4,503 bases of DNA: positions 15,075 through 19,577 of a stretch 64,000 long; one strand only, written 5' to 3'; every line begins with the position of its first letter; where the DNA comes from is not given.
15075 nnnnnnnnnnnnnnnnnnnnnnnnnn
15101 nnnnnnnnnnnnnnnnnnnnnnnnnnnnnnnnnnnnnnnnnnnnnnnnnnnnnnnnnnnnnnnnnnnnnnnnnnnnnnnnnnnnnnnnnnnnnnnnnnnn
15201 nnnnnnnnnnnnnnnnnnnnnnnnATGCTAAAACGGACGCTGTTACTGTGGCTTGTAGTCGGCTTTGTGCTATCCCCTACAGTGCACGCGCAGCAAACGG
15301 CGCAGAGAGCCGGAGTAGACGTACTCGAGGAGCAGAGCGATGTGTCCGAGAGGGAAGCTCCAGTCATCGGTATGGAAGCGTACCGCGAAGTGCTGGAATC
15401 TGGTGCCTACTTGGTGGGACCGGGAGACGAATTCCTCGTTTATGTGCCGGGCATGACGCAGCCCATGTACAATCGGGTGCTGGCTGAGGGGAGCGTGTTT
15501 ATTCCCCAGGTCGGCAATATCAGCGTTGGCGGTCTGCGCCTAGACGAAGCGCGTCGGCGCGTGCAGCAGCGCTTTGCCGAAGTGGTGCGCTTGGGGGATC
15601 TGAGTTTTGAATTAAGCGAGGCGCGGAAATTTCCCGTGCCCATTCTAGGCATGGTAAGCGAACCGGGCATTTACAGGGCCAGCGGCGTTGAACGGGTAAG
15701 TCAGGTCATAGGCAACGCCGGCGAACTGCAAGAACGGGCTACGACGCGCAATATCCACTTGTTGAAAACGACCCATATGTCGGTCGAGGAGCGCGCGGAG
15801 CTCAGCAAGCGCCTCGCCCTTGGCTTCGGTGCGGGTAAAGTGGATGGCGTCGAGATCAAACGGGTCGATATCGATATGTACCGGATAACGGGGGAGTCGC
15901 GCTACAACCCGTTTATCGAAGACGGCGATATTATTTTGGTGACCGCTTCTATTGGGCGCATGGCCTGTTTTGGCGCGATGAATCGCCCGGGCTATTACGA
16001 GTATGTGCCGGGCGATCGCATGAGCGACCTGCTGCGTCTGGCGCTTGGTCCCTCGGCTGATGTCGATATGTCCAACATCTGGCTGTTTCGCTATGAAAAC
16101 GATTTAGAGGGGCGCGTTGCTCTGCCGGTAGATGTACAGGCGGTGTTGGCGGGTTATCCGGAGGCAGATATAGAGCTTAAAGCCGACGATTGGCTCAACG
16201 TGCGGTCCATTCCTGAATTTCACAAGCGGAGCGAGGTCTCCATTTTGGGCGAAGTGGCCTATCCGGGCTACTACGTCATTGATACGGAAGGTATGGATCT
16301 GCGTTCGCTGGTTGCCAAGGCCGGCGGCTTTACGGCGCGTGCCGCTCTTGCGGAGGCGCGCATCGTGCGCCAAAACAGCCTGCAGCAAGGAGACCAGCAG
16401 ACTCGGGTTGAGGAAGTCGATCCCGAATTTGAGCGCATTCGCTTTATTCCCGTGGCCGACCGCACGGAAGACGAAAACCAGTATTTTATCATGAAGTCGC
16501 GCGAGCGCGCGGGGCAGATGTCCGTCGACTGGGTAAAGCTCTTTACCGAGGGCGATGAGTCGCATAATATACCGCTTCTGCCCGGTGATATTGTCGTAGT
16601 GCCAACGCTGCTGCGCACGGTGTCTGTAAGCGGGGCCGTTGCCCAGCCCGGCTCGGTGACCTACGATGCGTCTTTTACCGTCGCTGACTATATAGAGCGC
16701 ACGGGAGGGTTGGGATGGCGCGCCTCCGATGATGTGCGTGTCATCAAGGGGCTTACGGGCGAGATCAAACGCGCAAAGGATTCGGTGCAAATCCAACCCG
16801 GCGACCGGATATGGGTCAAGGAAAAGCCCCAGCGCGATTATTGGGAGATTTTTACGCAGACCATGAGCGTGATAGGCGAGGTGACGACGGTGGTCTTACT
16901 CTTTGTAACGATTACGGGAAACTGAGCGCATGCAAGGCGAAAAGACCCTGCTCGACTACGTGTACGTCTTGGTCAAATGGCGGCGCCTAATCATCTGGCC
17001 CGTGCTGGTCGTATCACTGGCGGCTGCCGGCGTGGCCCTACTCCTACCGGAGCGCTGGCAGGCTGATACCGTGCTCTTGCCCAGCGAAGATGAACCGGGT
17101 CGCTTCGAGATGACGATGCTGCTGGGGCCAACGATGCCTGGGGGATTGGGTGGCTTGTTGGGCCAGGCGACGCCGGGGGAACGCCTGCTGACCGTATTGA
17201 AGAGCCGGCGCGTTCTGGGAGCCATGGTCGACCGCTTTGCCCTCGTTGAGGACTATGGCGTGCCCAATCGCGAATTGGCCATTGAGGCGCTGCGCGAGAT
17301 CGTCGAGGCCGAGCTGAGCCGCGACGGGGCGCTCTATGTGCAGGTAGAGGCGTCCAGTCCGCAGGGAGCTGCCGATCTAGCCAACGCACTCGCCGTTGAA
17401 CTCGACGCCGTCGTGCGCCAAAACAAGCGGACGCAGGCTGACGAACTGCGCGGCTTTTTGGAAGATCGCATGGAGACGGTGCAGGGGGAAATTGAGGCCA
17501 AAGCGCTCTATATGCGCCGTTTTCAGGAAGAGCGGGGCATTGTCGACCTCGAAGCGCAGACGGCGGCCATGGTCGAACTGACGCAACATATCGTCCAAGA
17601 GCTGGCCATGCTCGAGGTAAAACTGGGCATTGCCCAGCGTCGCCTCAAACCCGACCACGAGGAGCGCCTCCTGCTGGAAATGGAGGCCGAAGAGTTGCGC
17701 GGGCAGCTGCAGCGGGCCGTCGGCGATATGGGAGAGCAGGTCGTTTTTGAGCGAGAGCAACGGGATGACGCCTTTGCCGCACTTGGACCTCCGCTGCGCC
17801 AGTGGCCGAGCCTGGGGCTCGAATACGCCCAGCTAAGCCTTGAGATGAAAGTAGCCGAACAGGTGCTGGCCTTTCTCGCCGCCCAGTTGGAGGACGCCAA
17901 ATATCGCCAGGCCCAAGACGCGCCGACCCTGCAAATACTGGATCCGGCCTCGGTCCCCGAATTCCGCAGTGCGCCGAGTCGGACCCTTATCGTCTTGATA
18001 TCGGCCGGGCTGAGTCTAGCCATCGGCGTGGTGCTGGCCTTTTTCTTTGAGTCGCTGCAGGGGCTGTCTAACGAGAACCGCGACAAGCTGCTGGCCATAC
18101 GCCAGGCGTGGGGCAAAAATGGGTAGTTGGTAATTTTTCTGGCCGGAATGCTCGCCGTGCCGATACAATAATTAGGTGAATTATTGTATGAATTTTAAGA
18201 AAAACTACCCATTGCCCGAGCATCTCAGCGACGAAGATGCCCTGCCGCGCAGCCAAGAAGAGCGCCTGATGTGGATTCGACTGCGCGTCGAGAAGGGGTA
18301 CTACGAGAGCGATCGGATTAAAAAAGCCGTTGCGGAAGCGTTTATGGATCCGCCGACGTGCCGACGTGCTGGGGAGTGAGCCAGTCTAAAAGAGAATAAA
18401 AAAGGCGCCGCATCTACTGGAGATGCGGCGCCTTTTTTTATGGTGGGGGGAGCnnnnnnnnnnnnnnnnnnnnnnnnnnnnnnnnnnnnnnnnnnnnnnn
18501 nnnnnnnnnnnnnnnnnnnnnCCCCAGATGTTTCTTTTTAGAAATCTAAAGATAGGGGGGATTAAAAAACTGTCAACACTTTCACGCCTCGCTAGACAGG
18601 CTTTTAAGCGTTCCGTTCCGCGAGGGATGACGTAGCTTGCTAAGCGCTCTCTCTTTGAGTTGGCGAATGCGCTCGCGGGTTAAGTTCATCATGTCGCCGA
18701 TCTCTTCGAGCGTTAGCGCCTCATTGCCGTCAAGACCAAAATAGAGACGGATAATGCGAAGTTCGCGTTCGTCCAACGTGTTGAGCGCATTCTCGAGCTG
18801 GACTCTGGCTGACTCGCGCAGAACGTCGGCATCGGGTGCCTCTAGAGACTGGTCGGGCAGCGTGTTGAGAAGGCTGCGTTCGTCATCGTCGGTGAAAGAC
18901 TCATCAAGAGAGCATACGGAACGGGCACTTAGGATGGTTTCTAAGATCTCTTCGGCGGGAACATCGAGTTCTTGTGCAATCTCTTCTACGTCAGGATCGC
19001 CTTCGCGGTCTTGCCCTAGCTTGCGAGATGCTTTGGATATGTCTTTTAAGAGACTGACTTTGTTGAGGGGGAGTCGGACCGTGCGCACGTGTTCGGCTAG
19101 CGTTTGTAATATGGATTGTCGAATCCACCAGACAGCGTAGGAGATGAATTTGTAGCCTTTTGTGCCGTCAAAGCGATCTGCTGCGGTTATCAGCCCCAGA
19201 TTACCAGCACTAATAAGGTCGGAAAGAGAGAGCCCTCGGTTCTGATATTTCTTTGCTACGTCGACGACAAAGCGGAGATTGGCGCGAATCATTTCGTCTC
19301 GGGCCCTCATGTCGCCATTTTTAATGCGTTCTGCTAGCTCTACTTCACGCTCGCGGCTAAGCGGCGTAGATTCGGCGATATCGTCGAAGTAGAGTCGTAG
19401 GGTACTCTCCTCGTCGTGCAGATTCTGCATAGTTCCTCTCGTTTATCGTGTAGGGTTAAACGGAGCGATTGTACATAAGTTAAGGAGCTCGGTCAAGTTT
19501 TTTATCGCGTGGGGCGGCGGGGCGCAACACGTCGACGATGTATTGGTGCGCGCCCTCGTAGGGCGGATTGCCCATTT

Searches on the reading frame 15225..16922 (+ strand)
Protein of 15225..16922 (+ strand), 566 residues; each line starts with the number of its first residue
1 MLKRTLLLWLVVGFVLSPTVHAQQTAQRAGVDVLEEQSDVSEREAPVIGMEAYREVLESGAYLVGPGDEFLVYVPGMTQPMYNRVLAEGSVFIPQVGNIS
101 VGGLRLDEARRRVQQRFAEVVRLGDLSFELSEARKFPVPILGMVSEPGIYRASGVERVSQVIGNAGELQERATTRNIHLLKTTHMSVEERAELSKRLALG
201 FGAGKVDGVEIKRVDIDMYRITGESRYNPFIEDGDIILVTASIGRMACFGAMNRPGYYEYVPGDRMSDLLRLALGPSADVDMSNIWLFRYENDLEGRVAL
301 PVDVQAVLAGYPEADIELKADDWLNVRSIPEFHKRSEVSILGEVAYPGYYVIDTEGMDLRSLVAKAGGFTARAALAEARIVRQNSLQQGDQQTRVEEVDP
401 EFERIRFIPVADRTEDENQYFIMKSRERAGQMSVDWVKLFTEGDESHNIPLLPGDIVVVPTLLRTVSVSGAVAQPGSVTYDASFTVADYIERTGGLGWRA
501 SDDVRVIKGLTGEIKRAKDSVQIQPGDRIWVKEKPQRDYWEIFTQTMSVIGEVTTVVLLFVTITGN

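Call 14: search_protein_families(library=pfam, proteins=[window:15225-16922:+], max_evalue=0.00001)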
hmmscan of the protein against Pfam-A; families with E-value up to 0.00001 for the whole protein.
window:15225-16922:+ (566 aa): 3 families
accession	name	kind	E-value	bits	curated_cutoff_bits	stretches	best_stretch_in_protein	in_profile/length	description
PF10531.15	SLBB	-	5.1e-28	97.1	27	1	338-389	2-48/55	SLBB domain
PF22461.2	SLBB_2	-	5.6e-20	71.7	27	1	337-459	2-79/79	SLBB domain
PF02563.21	Poly_export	-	1.2e-11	45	28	1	60-121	5-67/77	Polysaccharide biosynthesis/export protein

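Call 59: search_protein_families(library=ncbifam, proteins=[window:15225-16922:+], max_evalue=0.00001)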
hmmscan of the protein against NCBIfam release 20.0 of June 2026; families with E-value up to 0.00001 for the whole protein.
window:15225-16922:+ (566 aa): 4 families
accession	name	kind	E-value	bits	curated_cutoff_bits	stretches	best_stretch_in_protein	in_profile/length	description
TIGR03028.1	EpsE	equivalog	8e-26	90.8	262.65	3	235-385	70-211/239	polysaccharide export protein EpsE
TIGR03027.2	pepcterm_export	equivalog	7.1e-21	74.6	180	1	61-388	2-133/169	XrtA/PEP-CTERM system exopolysaccharide export protein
NF011658.0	PRK15078.1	subfamily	1.3e-12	47.2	333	1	83-182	118-218/380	polysaccharide export protein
NF041843.1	EpsY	equivalog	6.2e-10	38.6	320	0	60-188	51-180/211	exopolysaccharide export protein EpsY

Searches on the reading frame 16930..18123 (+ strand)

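Call 14: search_protein_families(library=pfam, proteins=[window:16930-18123:+], max_evalue=0.00001)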
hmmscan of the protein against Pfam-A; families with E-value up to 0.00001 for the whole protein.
window:16930-18123:+ (398 aa): 2 families
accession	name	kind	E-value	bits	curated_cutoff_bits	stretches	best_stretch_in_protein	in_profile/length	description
PF02706.20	Wzz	-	5.1e-08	33.6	25.5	1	7-101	5-89/91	Chain length determinant protein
PF13807.11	GNVR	-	4e-06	27.1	27.7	0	301-372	8-79/82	G-rich domain on putative tyrosine kinase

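Call 59: search_protein_families(library=ncbifam, proteins=[window:16930-18123:+], max_evalue=0.00001)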
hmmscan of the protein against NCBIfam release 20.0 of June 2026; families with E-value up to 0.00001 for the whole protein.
window:16930-18123:+ (398 aa): 4 families
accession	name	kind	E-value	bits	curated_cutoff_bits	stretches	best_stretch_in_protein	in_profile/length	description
TIGR03007.1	pepcterm_ChnLen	equivalog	2.4e-10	39.3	278.85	0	279-378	337-440/498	XrtA system polysaccharide chain length determinant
TIGR03017.1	EpsF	equivalog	2.9e-09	36.2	422.75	0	9-218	5-221/444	chain length determinant protein EpsF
TIGR01010.1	BexC_CtrB_KpsE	subfamily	2.5e-07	30.1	437.5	1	132-233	130-231/362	polysaccharide export inner-membrane protein, BexC/CtrB/KpsE family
TIGR01005.1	eps_transp_fam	subfamily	1.7e-06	26.6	411.7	1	300-379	379-458/754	exopolysaccharide transport protein family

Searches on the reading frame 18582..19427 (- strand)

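Call 14: search_protein_families(library=pfam, proteins=[window:18582-19427:-], max_evalue=0.00001)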
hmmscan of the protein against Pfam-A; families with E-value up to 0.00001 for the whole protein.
window:18582-19427:- (281 aa): 4 families
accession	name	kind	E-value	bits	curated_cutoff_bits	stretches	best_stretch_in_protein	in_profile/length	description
PF04545.22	Sigma70_r4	-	1.6e-20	72.7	24.1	1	214-267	1-50/50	Sigma-70, region 4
PF04542.20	Sigma70_r2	-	8.3e-17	61.2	24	1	46-113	1-68/71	Sigma-70 region 2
PF04539.22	Sigma70_r3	-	8.6e-14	51.8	25.3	1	126-199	2-75/78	Sigma-70 region 3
PF00140.25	Sigma70_r1_2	-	2.1e-08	34.4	22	1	9-39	2-32/34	Sigma-70 factor, region 1.2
